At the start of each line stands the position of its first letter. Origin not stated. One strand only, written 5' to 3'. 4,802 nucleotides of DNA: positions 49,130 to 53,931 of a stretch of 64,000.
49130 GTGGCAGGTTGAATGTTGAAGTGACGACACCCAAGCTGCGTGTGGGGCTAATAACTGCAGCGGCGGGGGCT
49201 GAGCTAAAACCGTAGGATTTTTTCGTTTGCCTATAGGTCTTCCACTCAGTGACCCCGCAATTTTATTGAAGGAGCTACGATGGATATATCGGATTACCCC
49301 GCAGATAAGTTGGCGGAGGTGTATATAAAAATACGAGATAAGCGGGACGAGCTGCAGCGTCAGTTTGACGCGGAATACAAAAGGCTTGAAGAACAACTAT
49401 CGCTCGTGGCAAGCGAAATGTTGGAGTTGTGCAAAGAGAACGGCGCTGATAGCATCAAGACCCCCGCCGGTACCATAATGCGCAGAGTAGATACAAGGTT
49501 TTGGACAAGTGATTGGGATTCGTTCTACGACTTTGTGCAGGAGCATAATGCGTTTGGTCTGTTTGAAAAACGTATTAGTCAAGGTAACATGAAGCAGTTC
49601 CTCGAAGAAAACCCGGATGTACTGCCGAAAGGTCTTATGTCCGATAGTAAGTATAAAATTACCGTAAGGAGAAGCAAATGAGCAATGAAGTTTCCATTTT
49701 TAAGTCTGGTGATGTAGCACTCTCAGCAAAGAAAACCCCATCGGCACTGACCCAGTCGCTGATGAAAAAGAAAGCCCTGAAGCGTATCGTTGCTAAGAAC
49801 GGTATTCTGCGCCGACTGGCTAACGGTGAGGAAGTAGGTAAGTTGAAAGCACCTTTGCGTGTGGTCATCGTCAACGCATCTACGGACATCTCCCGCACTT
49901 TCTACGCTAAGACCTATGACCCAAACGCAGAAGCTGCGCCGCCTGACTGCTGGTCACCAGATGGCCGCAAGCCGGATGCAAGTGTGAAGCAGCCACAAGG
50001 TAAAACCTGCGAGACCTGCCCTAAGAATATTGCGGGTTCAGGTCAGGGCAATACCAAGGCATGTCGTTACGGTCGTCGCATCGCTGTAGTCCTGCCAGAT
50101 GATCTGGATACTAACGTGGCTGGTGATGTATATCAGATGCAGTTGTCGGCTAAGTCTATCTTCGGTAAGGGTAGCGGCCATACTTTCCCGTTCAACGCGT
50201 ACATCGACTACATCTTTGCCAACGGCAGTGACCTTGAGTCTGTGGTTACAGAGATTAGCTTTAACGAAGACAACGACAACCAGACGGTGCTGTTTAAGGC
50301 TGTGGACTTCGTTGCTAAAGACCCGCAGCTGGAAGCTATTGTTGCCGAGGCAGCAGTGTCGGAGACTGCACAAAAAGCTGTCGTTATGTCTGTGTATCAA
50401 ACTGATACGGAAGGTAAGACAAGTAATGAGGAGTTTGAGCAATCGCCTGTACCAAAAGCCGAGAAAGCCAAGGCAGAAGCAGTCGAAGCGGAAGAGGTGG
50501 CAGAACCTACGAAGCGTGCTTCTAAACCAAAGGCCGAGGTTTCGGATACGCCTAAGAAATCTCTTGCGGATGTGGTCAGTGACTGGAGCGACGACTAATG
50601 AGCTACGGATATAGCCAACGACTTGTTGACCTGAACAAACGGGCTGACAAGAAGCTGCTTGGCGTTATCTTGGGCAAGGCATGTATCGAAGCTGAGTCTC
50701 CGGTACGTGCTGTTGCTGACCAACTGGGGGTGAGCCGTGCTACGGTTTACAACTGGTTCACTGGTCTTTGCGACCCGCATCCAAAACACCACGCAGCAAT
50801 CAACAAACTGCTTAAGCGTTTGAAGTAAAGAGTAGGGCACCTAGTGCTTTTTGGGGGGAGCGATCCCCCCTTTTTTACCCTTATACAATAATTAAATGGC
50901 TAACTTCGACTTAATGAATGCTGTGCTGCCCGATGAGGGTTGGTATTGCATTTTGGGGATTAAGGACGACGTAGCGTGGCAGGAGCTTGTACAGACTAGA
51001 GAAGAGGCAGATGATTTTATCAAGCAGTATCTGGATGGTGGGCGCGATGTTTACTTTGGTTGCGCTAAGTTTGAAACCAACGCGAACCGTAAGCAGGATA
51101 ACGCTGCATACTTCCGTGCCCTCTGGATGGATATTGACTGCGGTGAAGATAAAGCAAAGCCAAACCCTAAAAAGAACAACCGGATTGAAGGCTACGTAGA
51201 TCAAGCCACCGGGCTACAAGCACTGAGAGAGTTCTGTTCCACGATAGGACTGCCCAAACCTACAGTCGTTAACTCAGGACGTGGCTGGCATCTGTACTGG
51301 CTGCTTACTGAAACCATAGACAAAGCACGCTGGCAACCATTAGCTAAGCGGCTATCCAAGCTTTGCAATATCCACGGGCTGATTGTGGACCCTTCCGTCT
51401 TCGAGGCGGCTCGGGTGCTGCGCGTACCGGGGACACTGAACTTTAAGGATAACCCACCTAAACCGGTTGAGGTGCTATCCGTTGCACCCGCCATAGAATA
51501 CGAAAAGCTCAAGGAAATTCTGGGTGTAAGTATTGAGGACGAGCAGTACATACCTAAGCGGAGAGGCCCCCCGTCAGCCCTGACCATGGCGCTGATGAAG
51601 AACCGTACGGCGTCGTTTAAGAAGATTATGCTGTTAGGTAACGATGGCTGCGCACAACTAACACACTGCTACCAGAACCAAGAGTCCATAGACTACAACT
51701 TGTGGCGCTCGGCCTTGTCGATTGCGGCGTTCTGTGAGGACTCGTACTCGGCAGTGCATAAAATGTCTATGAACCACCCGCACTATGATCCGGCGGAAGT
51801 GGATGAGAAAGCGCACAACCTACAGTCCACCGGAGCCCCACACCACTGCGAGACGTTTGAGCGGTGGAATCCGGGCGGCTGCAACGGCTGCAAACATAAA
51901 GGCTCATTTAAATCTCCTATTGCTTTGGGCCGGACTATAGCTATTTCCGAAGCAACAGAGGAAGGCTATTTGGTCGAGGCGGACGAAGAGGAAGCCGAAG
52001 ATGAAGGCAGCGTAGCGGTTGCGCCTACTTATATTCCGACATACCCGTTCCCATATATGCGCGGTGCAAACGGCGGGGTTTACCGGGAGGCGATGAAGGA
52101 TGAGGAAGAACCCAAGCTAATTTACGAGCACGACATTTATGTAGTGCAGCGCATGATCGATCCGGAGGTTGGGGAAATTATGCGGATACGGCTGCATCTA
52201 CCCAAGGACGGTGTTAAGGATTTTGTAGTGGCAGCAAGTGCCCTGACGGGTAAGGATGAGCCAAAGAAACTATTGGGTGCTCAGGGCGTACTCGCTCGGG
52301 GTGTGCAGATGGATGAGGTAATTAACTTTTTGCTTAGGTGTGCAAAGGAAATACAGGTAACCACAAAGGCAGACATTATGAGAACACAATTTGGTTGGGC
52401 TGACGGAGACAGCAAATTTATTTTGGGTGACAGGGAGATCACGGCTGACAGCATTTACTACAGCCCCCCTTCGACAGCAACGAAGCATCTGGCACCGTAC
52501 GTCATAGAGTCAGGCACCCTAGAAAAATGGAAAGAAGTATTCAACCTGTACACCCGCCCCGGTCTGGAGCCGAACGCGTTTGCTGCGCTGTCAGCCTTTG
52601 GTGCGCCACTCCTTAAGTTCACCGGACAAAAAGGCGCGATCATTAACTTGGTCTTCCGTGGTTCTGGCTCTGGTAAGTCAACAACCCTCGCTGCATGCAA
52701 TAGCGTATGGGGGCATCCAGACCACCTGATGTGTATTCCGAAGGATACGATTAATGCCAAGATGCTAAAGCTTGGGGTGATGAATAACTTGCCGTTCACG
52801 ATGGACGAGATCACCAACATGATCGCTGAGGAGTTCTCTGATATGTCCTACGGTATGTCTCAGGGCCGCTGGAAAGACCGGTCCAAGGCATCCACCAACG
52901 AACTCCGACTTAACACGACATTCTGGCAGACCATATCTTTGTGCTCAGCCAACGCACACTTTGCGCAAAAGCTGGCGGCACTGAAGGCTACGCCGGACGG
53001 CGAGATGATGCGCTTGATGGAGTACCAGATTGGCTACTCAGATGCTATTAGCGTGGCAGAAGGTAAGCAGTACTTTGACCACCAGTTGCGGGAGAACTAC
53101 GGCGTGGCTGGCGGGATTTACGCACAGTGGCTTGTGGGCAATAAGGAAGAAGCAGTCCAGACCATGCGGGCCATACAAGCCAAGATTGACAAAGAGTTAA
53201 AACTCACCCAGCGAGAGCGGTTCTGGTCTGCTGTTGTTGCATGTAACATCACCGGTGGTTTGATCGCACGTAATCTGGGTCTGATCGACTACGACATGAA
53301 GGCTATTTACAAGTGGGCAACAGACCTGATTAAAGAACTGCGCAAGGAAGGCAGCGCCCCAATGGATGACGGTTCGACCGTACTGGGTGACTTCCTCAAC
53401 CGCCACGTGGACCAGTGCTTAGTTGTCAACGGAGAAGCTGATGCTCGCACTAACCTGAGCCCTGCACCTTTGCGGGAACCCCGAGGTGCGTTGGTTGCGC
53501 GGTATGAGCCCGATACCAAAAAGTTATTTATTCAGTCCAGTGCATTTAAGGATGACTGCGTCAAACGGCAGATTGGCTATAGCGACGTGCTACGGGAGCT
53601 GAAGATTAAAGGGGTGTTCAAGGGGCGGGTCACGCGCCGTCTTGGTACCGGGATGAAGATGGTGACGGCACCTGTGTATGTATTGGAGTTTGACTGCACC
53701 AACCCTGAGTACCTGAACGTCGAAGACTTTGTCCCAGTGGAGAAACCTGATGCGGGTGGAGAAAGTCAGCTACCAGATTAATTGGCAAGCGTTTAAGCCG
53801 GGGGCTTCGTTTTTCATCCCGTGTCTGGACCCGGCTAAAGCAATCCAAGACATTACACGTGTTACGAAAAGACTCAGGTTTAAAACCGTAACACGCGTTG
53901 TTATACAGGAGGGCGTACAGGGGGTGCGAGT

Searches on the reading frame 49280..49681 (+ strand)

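Call 87: search_protein_families(library=pfam, proteins=[window:49280-49681:+], max_evalue=0.05)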
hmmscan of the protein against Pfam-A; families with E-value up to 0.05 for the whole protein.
window:49280-49681:+ (133 aa): 3 families
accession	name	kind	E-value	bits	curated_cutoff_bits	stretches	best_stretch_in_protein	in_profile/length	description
PF22709.1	Mu_Gam-Sipho_Gp157-TOTE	-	0.00018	21.7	27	1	10-71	3-52/63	Mu Gam/Sipho_Gp157-like domain of the TOTE conflict systems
PF23984.1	DUF7307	-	0.00071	19.9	27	1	11-121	5-118/129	Pam3 gp33-like protein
PF07352.17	Phage_Mu_Gam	-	0.0024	18.2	28.3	1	12-78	19-93/149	Bacteriophage Mu Gam like protein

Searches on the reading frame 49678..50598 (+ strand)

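Call 24: search_protein_families(library=pfam, proteins=[window:49678-50598:+], max_evalue=0.1)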
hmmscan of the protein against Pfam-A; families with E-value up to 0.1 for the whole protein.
window:49678-50598:+ (306 aa): 0 families

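Call 109: search_protein_families(library=phrogs, proteins=[window:49678-50598:+], max_evalue=0.001)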
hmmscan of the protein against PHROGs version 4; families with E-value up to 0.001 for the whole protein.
window:49678-50598:+ (306 aa): 2 families
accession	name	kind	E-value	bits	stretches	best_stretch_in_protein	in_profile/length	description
phrog_27714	-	unknown function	4.9e-27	96.2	1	29-264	55-280/292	-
phrog_23155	-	unknown function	1.1e-10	42.2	1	72-251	79-233/255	-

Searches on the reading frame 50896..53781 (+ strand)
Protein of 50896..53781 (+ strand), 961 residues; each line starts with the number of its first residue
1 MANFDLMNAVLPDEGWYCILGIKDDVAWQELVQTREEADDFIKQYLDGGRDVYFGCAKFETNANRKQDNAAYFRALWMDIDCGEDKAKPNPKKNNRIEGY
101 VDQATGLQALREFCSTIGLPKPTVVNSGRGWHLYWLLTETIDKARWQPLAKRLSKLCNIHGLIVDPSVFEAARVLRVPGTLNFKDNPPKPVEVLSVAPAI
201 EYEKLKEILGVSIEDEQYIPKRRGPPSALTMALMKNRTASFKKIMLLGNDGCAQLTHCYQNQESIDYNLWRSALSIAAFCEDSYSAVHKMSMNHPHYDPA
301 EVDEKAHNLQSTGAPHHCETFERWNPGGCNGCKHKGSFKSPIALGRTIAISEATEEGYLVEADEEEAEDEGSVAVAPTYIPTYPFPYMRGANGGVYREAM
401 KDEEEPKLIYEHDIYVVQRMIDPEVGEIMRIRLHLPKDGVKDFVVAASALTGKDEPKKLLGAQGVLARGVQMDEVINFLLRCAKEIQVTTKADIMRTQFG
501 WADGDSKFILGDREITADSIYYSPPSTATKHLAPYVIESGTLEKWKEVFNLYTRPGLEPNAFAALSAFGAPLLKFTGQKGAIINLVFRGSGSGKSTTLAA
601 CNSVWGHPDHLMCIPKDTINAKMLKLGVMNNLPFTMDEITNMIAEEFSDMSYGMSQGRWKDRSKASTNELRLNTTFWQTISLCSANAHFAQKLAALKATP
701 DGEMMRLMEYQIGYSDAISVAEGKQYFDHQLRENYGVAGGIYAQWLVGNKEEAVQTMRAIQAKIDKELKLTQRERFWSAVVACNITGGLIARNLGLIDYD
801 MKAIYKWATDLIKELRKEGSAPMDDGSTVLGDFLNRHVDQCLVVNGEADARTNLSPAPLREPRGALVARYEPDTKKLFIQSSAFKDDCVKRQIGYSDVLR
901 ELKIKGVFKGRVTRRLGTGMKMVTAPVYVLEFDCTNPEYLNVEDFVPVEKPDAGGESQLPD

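Call 8: search_protein_families(library=pfam, proteins=[window:50896-53781:+], max_evalue=0.01)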
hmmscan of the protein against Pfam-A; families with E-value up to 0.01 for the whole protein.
window:50896-53781:+ (961 aa): 1 family
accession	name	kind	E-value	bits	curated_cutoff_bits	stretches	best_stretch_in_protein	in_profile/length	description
PF06048.17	DUF927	-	4.2e-24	86.1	22.6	1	394-666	7-276/284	Domain of unknown function (DUF927)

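Call 9: search_dna_similar(query=window:50896-53781:+, collection=phages, mode=protein)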
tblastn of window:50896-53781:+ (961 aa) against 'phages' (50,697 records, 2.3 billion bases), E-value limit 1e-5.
Records with a match: 13; places in all: 13; records where one place covers at least 80% of the query: 5.
Best place of each record, by identity: <60% 13.
By first word of the organism name: Rhizobium 4; Pseudomonas 2; Ruminococcus 2; Bacteriophage 2; Klebsiella 1; Escherichia 1; Roseburia 1.
By host as written in the record: - 3; Rhizobium phaseoli N831 2; [Ruminococcus] gnavus ATCC 29149 2; Pseudomonas aeruginosa 1; Rhizobium etli T3_14 1; Rhizobium phaseoli N931 1; Klebsiella sp. 1; Pseudomonas aeruginosa ST773 (NDM-1-producing) 1; and 1 more.
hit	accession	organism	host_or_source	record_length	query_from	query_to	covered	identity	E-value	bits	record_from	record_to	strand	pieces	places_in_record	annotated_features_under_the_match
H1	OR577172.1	Pseudomonas phage Rollin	Pseudomonas aeruginosa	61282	68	942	91%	29.7%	4e-107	372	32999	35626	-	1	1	hypothetical protein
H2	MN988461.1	Rhizobium phage RHph_TM27A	Rhizobium phaseoli N831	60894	63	944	92%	24.0%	6e-50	199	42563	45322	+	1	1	putative integrase protein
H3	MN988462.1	Rhizobium phage RHph_TM27B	Rhizobium phaseoli N831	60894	63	944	92%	24.0%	6e-50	199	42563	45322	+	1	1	putative integrase protein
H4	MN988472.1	Rhizobium phage RHph_TM3_14A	Rhizobium etli T3_14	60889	63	944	92%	23.9%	2e-49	197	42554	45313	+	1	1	putative integrase protein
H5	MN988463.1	Rhizobium phage RHph_TM29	Rhizobium phaseoli N931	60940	63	944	92%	23.9%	2e-49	197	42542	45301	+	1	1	putative integrase protein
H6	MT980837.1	Ruminococcus phage phiRg507T2_3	[Ruminococcus] gnavus ATCC 29149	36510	412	798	40%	23.2%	8e-10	69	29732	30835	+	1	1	gp42: helicase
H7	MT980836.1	Ruminococcus phage phiRg507T2_2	[Ruminococcus] gnavus ATCC 29149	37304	412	798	40%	23.2%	8e-10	69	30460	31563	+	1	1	gp42: helicase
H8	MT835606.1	Bacteriophage sp.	human fecal samples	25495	412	798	40%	23.2%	3e-9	67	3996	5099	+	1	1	record has no annotation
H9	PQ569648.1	Klebsiella phage P12620-1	Klebsiella sp.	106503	402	763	38%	24.4%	8e-10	69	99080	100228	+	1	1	hypothetical protein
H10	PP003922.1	Pseudomonas phage vB_Pae_U10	Pseudomonas aeruginosa ST773 ...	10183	497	864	38%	22.4%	5e-6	57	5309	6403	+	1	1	DNA primase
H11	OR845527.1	Escherichia phage ECO95 1-6-1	Escherichia coli O157:H7 ATCC 43895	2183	461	763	32%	26.0%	2e-9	68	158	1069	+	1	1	record has no annotation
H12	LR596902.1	Roseburia phage Jekyll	-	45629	497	743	26%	26.3%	3e-6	57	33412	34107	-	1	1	MCM-like DNA helicase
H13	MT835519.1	Bacteriophage sp.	human fecal samples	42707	539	748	22%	27.9%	9e-6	56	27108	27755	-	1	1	record has no annotation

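Call 12: find_related_loci(query=window:50896-53781:+, collection=viral_contigs, flank=10000)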
Query window:50896-53781:+ (961 aa) in viral_contigs; peptide patterns used: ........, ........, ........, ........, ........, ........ (x = any residue, [..] = any of these).
371 stretches matched a pattern; 367 encode a relative of the query (tblastn E <= 1e-3); the best 80 are kept; 80 distinct loci.
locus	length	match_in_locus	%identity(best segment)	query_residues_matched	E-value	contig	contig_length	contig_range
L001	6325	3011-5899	91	1-961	0e+0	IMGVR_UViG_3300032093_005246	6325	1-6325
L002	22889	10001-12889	91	1-961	0e+0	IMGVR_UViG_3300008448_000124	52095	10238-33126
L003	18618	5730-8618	91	1-961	0e+0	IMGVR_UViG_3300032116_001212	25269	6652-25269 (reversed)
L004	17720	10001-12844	60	1-953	0e+0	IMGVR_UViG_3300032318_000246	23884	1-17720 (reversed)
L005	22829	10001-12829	61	1-961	0e+0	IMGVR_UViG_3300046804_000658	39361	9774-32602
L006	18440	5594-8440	61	1-953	0e+0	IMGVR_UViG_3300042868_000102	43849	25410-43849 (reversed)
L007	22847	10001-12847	61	1-953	0e+0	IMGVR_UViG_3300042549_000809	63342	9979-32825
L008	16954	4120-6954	61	1-961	0e+0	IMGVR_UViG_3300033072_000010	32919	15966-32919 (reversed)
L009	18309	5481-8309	60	1-961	0e+0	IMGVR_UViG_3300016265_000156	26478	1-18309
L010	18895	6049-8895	61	1-953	0e+0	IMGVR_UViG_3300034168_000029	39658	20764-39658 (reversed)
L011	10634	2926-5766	61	1-961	0e+0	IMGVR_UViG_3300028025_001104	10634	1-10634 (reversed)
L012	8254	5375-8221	59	1-953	0e+0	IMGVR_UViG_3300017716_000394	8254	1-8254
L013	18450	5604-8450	59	1-953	0e+0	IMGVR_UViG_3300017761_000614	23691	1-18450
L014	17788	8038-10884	59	1-953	0e+0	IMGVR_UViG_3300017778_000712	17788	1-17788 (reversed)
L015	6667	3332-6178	59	1-953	0e+0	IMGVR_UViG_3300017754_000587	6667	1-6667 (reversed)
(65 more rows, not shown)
